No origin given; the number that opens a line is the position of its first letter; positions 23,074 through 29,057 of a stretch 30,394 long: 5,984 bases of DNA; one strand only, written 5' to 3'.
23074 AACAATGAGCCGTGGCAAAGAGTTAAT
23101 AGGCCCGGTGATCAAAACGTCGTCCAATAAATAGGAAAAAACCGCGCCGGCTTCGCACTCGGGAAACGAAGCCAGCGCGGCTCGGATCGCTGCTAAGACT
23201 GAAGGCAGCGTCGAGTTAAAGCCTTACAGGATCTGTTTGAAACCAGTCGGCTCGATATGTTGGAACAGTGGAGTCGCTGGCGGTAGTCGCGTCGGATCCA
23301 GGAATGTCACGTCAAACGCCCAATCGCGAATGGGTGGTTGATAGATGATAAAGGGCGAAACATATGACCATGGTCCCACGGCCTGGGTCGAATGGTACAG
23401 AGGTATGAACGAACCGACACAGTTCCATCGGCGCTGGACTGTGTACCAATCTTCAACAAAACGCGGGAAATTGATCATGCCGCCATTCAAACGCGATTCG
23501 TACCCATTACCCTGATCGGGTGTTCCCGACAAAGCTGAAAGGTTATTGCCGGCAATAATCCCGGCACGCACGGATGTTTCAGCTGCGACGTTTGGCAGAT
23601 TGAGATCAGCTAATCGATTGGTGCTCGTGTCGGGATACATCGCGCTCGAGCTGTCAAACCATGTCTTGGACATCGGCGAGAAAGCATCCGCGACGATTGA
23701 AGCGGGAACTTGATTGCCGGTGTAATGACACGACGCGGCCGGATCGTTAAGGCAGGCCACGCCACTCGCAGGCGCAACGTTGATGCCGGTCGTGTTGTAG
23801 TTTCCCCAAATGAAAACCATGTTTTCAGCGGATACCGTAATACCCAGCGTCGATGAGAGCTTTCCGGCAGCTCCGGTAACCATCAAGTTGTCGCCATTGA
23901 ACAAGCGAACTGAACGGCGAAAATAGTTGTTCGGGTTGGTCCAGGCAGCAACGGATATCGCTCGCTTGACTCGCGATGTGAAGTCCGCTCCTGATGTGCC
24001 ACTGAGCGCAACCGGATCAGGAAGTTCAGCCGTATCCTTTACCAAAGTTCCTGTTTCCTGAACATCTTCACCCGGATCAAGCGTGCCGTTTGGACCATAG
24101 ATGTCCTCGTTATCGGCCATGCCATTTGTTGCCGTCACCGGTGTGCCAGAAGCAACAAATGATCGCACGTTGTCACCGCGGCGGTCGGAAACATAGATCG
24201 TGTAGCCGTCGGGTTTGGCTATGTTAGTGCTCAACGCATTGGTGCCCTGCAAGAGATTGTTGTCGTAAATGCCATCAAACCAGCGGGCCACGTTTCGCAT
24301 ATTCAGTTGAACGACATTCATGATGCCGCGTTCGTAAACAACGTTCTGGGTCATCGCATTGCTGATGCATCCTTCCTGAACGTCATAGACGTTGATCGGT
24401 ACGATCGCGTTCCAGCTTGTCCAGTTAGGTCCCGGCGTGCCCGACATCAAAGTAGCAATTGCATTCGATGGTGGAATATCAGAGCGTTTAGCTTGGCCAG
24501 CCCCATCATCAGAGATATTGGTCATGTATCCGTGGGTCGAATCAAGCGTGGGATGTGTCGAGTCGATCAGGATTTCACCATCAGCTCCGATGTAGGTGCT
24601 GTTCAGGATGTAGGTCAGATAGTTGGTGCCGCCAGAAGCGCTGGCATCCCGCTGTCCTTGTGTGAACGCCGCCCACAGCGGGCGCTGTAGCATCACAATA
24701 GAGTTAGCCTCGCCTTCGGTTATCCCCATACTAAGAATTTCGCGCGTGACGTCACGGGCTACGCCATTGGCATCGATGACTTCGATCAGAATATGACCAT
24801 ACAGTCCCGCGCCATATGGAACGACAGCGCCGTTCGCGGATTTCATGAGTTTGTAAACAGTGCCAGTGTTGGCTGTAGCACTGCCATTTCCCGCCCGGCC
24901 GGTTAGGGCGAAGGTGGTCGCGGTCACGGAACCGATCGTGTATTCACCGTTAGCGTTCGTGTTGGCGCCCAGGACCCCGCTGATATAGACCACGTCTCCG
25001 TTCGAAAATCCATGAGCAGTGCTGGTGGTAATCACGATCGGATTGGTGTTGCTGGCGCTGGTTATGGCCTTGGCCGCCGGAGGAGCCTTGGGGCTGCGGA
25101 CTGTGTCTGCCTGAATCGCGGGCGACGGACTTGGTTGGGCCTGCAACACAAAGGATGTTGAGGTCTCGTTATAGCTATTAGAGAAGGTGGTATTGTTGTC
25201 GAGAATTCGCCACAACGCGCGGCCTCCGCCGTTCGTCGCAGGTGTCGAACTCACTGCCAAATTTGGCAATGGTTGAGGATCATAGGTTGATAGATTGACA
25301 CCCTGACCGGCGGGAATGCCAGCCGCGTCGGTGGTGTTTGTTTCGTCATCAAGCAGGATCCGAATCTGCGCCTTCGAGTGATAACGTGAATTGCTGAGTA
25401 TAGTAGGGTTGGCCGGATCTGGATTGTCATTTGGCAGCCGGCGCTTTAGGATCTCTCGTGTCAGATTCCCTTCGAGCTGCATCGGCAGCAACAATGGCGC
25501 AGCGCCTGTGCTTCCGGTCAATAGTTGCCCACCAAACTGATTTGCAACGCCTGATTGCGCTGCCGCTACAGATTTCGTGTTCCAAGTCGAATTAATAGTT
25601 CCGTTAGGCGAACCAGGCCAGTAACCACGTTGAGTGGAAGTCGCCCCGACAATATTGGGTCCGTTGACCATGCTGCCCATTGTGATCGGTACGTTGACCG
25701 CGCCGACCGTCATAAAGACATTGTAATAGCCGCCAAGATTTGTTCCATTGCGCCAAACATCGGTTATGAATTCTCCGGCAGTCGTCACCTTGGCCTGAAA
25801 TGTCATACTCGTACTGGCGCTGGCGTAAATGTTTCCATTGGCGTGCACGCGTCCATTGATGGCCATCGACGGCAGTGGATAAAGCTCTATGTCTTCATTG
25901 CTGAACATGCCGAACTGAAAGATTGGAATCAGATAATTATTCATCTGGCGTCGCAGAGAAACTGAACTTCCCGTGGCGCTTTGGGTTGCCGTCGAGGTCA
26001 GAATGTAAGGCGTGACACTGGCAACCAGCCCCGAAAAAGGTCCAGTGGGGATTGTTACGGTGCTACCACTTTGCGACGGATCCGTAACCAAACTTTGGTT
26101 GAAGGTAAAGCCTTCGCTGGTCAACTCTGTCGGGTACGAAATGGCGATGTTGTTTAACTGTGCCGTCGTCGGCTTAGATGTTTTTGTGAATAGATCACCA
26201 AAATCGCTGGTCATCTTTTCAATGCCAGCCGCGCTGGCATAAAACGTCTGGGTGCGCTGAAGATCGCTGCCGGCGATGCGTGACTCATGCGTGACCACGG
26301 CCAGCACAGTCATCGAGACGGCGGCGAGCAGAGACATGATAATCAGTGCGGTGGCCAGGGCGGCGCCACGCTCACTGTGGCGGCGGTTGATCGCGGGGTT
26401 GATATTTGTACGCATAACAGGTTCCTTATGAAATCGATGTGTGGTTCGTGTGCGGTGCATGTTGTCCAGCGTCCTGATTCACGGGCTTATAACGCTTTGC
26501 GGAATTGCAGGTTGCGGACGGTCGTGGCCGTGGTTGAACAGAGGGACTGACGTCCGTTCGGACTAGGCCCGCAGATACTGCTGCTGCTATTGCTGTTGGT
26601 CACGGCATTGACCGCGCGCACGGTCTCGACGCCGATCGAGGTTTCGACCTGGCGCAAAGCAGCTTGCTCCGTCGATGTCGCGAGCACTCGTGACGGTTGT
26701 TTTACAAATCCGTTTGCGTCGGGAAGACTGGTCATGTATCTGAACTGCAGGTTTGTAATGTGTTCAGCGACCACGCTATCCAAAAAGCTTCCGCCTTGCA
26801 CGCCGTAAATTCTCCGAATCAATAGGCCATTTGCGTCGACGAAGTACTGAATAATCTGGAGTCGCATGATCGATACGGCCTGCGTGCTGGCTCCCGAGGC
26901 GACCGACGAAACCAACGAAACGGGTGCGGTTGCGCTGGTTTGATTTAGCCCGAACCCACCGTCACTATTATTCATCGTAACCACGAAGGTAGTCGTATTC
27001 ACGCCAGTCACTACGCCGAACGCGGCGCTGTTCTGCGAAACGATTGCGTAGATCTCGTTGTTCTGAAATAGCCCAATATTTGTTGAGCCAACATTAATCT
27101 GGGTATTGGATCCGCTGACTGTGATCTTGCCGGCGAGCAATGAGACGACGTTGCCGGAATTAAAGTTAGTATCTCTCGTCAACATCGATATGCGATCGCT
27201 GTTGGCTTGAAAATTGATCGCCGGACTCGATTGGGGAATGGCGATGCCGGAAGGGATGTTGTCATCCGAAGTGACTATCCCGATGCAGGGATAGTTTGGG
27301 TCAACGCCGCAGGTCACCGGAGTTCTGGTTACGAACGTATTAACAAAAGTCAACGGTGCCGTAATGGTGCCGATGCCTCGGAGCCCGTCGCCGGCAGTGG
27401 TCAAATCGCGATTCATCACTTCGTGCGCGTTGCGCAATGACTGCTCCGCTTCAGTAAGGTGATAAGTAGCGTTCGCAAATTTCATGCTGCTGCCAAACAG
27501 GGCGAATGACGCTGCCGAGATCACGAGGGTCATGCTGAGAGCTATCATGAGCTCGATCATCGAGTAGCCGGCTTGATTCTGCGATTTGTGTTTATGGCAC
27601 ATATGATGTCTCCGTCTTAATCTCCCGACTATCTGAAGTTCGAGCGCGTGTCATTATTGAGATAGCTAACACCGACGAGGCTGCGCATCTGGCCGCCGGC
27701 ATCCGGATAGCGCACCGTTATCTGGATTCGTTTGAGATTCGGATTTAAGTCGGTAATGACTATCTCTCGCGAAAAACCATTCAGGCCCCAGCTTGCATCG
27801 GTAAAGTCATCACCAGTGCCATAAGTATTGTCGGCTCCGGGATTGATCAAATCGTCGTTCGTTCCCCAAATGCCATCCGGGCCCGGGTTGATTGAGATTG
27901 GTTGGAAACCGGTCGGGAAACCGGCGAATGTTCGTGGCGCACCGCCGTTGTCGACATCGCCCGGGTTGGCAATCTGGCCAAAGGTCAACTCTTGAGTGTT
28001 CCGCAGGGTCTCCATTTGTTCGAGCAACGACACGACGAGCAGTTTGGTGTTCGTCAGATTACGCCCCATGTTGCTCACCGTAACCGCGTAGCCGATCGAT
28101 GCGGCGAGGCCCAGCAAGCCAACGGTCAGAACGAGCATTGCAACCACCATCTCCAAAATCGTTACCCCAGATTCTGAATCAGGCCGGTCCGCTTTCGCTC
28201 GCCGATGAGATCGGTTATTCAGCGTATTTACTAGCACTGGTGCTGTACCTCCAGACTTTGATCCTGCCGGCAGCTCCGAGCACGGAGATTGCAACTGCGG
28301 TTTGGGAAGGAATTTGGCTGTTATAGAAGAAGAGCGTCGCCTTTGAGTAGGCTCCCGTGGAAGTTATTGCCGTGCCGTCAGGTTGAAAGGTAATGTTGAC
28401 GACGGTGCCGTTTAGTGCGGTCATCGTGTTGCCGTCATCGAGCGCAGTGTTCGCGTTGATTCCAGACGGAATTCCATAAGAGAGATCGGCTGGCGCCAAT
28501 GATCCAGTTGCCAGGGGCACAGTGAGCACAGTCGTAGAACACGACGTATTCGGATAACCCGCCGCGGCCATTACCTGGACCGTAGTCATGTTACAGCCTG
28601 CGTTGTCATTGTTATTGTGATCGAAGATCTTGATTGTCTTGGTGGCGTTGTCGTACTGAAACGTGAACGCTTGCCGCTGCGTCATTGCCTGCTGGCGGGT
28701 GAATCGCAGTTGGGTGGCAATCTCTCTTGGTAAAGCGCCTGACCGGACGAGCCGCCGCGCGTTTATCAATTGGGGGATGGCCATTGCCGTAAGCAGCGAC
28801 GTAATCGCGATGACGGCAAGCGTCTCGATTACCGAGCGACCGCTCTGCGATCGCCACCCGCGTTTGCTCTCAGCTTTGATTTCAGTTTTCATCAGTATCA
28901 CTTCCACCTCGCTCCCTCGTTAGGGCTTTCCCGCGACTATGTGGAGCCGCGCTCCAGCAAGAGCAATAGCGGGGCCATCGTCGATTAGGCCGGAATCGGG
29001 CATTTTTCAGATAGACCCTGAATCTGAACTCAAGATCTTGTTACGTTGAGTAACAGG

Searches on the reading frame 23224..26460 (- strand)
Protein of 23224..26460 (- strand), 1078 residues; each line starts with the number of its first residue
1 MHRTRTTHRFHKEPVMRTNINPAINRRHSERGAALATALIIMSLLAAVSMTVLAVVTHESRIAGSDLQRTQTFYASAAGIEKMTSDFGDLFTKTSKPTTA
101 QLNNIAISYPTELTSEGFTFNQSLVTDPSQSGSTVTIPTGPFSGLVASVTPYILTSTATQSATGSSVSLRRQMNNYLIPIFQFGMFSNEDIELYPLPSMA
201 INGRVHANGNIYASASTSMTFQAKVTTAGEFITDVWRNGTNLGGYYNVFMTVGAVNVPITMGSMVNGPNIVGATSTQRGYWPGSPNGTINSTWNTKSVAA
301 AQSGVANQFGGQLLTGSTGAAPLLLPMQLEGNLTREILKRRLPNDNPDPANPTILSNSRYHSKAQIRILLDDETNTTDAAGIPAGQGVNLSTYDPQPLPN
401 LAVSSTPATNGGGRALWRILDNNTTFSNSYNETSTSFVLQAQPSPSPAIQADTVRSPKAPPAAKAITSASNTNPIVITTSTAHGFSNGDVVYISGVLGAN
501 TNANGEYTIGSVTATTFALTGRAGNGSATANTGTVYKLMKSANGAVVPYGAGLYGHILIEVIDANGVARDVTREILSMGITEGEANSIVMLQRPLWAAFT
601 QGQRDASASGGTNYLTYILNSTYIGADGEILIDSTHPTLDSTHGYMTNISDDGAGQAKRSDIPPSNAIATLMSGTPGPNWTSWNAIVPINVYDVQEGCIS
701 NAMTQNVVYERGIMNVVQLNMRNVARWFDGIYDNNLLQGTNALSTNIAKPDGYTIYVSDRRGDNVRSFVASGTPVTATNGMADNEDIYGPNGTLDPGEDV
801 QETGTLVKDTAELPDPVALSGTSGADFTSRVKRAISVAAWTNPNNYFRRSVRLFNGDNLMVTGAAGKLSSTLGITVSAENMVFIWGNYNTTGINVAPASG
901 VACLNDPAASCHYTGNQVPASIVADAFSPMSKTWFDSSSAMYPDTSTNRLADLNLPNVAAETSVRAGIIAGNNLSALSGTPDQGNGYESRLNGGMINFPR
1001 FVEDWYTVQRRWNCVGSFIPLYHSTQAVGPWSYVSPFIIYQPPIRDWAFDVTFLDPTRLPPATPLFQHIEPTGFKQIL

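Call 7: search_protein_families(library=pfam, proteins=[window:23224-26460:-], max_evalue=0.01)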
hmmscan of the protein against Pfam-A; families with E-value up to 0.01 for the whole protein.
window:23224-26460:- (1078 aa): 0 families

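Call 52: find_related_loci(query=window:23224-26460:-, collection=genome_contigs, flank=2500)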
Query window:23224-26460:- (1078 aa) in genome_contigs; peptide patterns used: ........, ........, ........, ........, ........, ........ (x = any residue, [..] = any of these).
108 stretches matched a pattern; 72 encode a relative of the query (tblastn E <= 1e-3); 72 distinct loci.
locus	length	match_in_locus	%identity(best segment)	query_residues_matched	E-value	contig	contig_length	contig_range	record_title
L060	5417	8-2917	79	105-1078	0e+0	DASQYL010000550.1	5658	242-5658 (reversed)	MAG TPA_asm: Pyrinomonadaceae bacterium isolate SMAG_U11064 k141_246946, whole genome shotgun sequence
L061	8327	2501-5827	61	4-1078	0e+0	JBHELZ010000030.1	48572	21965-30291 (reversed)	MAG: Pyrinomonadaceae bacterium isolate S2_bin.40.strict S2_NODE_30, whole genome shotgun sequence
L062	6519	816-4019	61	30-1078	0e+0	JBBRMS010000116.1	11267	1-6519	MAG: Pyrinomonadales bacterium isolate La1_metabat2.066 LA1C_B2.066_k141_684189L_11267_cov_16.0006, whole genome shotgun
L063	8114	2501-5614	48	23-1078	0e+0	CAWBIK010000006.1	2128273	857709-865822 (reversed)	MAG: uncultured Acidobacteriota bacterium isolate MFD09212.bin.1.134 genome assembly, contig: contig_3970, whole genome 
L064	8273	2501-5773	59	12-1078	0e+0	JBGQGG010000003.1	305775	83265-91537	MAG: Pyrinomonadaceae bacterium isolate OBJ2_061818_090_33 k141_1670004_length_305775_cov_34.9271, whole genome shotgun 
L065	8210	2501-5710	63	17-1078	0e+0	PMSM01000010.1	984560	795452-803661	MAG: Blastocatellia bacterium isolate palsa_120 73.20110700_P1D.8_contig_9, whole genome shotgun sequence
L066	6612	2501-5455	64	27-1078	0e+0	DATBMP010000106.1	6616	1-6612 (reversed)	MAG TPA_asm: Pyrinomonadaceae bacterium isolate SMAG_U4001 k141_3361314, whole genome shotgun sequence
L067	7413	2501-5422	65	9-1078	0e+0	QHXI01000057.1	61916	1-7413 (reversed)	MAG: Acidobacteria bacterium isolate gp4 AA24 14_0927_12_20cm_scaffold_303_curated, whole genome shotgun sequence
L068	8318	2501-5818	60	9-1078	0e+0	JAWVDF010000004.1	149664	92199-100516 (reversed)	MAG: Blastocatellia bacterium isolate BP_40 scaffold_8181111, whole genome shotgun sequence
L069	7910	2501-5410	62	27-1078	0e+0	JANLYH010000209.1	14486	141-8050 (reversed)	MAG: Pyrinomonadaceae bacterium isolate OTE_14_metabat.353 OTE_14_k141_4025630, whole genome shotgun sequence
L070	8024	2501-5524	58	30-1078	0e+0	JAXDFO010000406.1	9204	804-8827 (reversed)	MAG: Blastocatellia bacterium isolate BP_48 scaffold_3475955, whole genome shotgun sequence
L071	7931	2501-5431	62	21-1078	0e+0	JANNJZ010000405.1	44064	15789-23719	MAG: Pyrinomonadaceae bacterium isolate SOY_4_C_metabat_258 SOY_4_C_k141_2948779, whole genome shotgun sequence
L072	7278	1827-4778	62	10-1078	0e+0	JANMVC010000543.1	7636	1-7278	MAG: Pyrinomonadaceae bacterium isolate SOY_1_B_metabat.116 SOY_1_B_k141_1410279, whole genome shotgun sequence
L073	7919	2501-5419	56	27-1078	0e+0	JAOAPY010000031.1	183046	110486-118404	MAG: Acidobacteria bacterium isolate RYN_26 scaffold_4805784, whole genome shotgun sequence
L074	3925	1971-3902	57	27-630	0e+0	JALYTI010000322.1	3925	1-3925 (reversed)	MAG: Acidobacteriota bacterium isolate LIV bin26 SD1460_NODE_3818_length_3925_cov_1.634281, whole genome shotgun sequenc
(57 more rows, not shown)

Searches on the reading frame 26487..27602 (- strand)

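Call 7: search_protein_families(library=pfam, proteins=[window:26487-27602:-], max_evalue=0.01)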
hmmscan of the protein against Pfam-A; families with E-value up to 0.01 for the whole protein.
window:26487-27602:- (371 aa): 1 family
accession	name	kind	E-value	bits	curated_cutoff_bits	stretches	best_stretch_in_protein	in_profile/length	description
PF07963.17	N_methyl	-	0.00016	21.6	21.2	1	9-32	3-26/27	Prokaryotic N-terminal methylation motif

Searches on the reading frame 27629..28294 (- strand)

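Call 7: search_protein_families(library=pfam, proteins=[window:27629-28294:-], max_evalue=0.01)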
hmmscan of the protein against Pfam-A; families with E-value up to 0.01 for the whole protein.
window:27629-28294:- (221 aa): 1 family
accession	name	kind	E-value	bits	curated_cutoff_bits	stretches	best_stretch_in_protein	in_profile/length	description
PF07963.17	N_methyl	-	0.0011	18.9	21.2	1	41-63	4-26/27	Prokaryotic N-terminal methylation motif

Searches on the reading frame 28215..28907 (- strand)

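Call 7: search_protein_families(library=pfam, proteins=[window:28215-28907:-], max_evalue=0.01)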
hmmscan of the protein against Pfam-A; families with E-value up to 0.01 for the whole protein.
window:28215-28907:- (230 aa): 1 family
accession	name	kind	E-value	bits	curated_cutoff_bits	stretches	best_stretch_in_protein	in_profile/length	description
PF12019.13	GspH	-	2.6e-06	28.3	21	1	61-196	3-93/108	Type II transport protein GspH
